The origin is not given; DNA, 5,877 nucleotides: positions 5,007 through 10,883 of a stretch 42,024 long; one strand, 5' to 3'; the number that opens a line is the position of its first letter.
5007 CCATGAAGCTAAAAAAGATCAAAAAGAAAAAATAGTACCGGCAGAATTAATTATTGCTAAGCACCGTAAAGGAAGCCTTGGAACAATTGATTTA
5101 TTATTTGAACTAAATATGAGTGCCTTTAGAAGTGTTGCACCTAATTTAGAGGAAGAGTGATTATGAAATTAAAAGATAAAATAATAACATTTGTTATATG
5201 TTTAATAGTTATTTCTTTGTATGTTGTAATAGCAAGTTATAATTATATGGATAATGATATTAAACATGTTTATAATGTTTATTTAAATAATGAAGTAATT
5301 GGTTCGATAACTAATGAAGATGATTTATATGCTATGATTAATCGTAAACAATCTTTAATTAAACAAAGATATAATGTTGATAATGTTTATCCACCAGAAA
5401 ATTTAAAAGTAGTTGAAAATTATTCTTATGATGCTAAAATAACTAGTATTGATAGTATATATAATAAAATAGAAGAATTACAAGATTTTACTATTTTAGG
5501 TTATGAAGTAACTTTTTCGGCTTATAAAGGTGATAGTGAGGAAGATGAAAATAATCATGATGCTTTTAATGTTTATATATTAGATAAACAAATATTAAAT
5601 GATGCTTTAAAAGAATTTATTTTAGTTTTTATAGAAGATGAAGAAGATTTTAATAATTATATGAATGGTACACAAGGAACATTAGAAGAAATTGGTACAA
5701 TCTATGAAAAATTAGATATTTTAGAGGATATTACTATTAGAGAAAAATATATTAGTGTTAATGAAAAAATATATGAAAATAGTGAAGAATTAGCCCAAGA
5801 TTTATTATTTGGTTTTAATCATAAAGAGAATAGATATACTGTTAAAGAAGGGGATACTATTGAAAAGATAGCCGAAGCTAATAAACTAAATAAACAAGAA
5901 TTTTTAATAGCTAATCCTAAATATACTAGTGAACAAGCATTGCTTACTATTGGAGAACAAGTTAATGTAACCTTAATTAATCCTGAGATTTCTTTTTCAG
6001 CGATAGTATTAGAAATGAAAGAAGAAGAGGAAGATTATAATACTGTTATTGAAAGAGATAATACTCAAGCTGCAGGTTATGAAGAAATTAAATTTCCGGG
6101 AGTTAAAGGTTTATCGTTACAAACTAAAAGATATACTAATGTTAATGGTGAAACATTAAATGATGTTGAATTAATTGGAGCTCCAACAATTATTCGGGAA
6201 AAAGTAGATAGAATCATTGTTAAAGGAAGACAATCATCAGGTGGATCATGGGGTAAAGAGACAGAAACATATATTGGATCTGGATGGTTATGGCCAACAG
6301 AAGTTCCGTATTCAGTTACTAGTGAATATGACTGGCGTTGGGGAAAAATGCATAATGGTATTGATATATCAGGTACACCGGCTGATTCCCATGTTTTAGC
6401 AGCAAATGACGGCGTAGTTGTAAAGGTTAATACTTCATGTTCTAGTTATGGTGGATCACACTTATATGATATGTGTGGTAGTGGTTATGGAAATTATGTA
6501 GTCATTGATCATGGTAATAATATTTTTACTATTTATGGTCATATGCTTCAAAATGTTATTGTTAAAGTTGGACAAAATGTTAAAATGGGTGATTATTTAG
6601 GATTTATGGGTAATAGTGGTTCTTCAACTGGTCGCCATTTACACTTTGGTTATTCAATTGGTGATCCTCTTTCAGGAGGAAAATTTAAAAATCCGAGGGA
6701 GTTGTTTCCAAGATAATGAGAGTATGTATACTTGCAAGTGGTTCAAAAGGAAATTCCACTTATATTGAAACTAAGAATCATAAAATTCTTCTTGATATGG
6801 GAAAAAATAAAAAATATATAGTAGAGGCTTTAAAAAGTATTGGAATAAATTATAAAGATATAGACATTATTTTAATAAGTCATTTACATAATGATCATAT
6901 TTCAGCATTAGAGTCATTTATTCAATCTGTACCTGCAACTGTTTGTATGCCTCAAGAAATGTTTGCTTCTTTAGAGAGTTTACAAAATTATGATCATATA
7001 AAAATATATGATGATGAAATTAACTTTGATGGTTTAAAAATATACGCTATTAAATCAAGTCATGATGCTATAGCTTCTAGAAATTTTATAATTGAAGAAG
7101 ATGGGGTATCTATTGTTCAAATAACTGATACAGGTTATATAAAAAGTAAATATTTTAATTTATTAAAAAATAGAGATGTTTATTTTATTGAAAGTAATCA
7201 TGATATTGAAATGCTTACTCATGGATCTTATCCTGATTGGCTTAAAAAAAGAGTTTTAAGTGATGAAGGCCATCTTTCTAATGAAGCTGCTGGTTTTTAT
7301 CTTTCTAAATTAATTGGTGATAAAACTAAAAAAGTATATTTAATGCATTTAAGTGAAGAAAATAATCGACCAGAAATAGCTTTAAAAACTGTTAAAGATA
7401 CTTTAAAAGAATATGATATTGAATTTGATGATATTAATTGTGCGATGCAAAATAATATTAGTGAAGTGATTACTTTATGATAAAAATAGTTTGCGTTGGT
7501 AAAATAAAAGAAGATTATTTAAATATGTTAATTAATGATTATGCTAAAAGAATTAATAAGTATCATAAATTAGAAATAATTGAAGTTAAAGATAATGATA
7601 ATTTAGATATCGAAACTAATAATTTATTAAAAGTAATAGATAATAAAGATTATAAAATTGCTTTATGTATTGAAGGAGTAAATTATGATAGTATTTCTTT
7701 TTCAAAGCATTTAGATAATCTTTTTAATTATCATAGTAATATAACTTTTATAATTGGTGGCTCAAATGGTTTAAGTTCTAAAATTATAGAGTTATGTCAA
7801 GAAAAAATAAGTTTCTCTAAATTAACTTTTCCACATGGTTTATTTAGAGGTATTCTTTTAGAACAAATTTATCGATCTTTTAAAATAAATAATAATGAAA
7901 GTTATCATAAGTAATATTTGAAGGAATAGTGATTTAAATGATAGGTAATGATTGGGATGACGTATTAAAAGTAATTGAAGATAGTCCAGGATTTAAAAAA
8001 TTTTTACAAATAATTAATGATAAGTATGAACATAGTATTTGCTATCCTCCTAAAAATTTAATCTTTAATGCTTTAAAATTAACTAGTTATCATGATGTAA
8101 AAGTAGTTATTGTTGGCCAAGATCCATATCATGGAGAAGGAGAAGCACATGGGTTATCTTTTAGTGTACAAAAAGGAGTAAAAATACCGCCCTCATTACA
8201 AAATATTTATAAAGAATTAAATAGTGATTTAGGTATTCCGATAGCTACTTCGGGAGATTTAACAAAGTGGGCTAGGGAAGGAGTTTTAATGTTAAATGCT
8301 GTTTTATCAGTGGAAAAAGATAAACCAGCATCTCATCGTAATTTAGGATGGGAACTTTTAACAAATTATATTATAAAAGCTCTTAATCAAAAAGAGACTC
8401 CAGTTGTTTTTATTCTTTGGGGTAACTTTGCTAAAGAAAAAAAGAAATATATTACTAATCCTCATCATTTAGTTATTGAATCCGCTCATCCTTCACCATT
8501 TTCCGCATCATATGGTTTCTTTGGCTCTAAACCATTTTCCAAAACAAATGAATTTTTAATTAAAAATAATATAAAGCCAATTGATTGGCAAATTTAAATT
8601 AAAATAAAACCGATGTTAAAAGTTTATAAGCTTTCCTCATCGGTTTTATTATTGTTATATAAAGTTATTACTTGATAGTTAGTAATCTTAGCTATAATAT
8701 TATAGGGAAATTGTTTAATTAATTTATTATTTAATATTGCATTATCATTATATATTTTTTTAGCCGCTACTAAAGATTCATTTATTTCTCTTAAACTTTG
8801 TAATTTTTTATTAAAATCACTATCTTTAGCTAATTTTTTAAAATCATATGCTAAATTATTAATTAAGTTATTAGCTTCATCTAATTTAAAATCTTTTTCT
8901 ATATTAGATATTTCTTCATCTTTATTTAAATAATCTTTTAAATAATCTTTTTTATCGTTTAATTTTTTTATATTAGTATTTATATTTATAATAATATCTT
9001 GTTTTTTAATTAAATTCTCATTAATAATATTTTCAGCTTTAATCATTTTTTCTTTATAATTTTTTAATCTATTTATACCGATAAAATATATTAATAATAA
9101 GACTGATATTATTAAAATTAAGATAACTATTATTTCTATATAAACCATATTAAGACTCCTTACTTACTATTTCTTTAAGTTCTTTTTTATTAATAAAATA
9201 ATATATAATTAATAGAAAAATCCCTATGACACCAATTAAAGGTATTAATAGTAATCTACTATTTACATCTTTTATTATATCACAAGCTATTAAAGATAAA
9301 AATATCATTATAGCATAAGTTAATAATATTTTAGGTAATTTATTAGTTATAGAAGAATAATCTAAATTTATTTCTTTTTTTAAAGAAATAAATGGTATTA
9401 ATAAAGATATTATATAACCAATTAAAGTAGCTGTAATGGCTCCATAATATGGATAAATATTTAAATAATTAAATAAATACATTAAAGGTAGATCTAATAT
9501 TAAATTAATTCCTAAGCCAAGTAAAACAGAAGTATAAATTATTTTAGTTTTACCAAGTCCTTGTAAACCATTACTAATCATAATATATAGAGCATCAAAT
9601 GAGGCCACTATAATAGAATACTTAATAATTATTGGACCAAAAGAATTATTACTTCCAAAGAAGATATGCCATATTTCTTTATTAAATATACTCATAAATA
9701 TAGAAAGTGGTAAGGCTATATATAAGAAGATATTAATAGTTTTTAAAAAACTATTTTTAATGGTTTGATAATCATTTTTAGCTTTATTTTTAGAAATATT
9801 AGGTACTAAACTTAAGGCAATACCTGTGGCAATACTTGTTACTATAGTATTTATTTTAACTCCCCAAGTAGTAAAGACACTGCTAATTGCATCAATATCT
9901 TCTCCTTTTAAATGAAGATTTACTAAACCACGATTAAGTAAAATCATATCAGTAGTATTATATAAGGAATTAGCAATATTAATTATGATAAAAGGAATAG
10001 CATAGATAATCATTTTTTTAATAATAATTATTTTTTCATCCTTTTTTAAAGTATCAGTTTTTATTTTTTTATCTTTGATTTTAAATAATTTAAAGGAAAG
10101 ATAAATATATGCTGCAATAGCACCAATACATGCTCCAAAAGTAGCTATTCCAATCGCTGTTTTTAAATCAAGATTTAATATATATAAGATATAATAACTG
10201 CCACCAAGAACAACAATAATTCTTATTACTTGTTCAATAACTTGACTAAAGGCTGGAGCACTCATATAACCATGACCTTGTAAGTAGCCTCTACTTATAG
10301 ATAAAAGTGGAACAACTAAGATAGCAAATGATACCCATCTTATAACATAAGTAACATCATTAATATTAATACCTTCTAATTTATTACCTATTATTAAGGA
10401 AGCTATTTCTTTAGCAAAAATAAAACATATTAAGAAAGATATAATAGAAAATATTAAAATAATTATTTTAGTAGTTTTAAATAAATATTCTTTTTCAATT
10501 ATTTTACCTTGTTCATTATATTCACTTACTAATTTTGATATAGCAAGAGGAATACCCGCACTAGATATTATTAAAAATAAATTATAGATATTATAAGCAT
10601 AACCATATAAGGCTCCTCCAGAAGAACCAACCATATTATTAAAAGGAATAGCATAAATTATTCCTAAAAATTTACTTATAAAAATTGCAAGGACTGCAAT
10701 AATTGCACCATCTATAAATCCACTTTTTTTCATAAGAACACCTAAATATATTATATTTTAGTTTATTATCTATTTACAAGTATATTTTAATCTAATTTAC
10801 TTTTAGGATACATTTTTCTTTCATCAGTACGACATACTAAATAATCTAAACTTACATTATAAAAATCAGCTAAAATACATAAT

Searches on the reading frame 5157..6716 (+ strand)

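Call 90: search_protein_families(library=pfam, proteins=[window:5157-6716:+], max_evalue=0.00001)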
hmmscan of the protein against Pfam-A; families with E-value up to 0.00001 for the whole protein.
window:5157-6716:+ (519 aa): 3 families
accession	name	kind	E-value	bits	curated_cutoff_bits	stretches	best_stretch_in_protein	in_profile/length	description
PF01551.29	Peptidase_M23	-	3.3e-23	82.1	28.7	1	397-499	1-87/96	Peptidase family M23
PF07501.17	G5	-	3.7e-07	30.7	23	1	288-357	5-73/75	G5 domain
PF01476.26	LysM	-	2.1e-06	28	20.9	1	227-271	1-42/43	LysM domain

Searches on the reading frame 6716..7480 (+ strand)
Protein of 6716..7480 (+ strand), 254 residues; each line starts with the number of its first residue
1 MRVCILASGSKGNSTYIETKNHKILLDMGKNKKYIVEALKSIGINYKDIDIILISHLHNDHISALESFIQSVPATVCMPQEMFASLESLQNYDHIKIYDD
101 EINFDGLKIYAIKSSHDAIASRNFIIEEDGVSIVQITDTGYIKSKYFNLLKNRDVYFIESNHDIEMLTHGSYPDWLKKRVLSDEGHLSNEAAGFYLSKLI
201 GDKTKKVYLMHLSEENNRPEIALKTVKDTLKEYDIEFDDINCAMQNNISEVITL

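Call 90: search_protein_families(library=pfam, proteins=[window:6716-7480:+], max_evalue=0.00001)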
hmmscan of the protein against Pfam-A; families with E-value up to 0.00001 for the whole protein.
window:6716-7480:+ (254 aa): 4 families
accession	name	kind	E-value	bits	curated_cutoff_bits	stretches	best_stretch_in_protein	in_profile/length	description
PF12706.13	Lactamase_B_2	-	7.9e-12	45.6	27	1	45-211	27-199/200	Beta-lactamase superfamily domain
PF00753.33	Lactamase_B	-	2.9e-11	44.1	22.7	1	11-81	5-76/196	Metallo-beta-lactamase superfamily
PF16661.11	Lactamase_B_6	-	3.4e-07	30.3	27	1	17-86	2-73/193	Metallo-beta-lactamase superfamily domain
PF13483.12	Lactamase_B_3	-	8.4e-07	29.5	24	1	13-158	8-131/160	Beta-lactamase superfamily domain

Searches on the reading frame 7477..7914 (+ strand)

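Call 90: search_protein_families(library=pfam, proteins=[window:7477-7914:+], max_evalue=0.00001)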
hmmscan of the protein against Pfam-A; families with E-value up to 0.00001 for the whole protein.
window:7477-7914:+ (145 aa): 1 family
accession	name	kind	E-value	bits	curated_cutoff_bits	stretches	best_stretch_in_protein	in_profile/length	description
PF02590.22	SPOUT_MTase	-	1.1e-46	159.1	27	1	2-144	3-154/154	Predicted SPOUT methyltransferase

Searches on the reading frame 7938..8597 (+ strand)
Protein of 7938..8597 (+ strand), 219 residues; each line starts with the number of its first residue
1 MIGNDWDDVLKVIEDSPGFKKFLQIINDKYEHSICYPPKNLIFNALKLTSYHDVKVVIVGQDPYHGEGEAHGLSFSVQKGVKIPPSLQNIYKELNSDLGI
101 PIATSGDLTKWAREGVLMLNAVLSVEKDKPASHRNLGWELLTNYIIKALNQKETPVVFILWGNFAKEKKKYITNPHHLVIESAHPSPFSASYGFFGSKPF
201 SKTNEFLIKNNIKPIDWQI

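Call 90: search_protein_families(library=pfam, proteins=[window:7938-8597:+], max_evalue=0.00001)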
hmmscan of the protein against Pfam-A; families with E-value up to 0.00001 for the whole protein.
window:7938-8597:+ (219 aa): 1 family
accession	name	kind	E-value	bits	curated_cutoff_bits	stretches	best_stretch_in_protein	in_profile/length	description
PF03167.25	UDG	-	2.2e-16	60.6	24.3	1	53-207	7-140/141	Uracil DNA glycosylase superfamily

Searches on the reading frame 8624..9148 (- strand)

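Call 36: search_protein_families(library=ncbifam, proteins=[window:8624-9148:-], max_evalue=0.00001)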
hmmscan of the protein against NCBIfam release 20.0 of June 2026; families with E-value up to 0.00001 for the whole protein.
window:8624-9148:- (174 aa): 0 families

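Call 90: search_protein_families(library=pfam, proteins=[window:8624-9148:-], max_evalue=0.00001)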
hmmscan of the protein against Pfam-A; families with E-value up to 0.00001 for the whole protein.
window:8624-9148:- (174 aa): 1 family
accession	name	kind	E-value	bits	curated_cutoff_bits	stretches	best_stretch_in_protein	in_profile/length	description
PF04011.17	LemA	-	9.1e-06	26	26.2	0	80-169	51-140/149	LemA family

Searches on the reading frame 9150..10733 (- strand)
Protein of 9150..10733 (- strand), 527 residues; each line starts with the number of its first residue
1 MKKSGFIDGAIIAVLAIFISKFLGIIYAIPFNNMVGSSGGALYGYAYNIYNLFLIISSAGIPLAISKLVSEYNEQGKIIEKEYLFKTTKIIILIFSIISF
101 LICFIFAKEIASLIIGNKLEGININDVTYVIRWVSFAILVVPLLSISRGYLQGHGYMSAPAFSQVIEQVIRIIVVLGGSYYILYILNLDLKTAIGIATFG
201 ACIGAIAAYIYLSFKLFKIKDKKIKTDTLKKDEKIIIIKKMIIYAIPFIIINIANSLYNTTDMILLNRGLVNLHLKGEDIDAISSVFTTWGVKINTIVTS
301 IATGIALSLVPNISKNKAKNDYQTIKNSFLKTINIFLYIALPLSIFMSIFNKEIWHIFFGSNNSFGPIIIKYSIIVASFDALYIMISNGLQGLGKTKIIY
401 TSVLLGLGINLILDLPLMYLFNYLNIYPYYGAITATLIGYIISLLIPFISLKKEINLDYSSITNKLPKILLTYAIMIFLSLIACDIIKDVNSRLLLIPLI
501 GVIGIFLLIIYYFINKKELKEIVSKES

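Call 36: search_protein_families(library=ncbifam, proteins=[window:9150-10733:-], max_evalue=0.00001)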
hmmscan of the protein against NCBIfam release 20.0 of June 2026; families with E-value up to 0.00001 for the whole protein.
window:9150-10733:- (527 aa): 3 families
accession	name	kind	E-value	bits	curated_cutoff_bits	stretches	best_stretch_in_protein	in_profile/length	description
TIGR02900.1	spore_V_B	equivalog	2.5e-46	158.4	372.3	1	6-499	1-477/488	stage V sporulation protein B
TIGR01695.1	murJ_mviN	equivalog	9.3e-14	51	235.55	1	10-521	6-502/506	murein biosynthesis integral membrane protein MurJ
TIGR00797.1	matE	subfamily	1.6e-10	40.5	147.4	1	292-460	35-201/396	MATE family efflux transporter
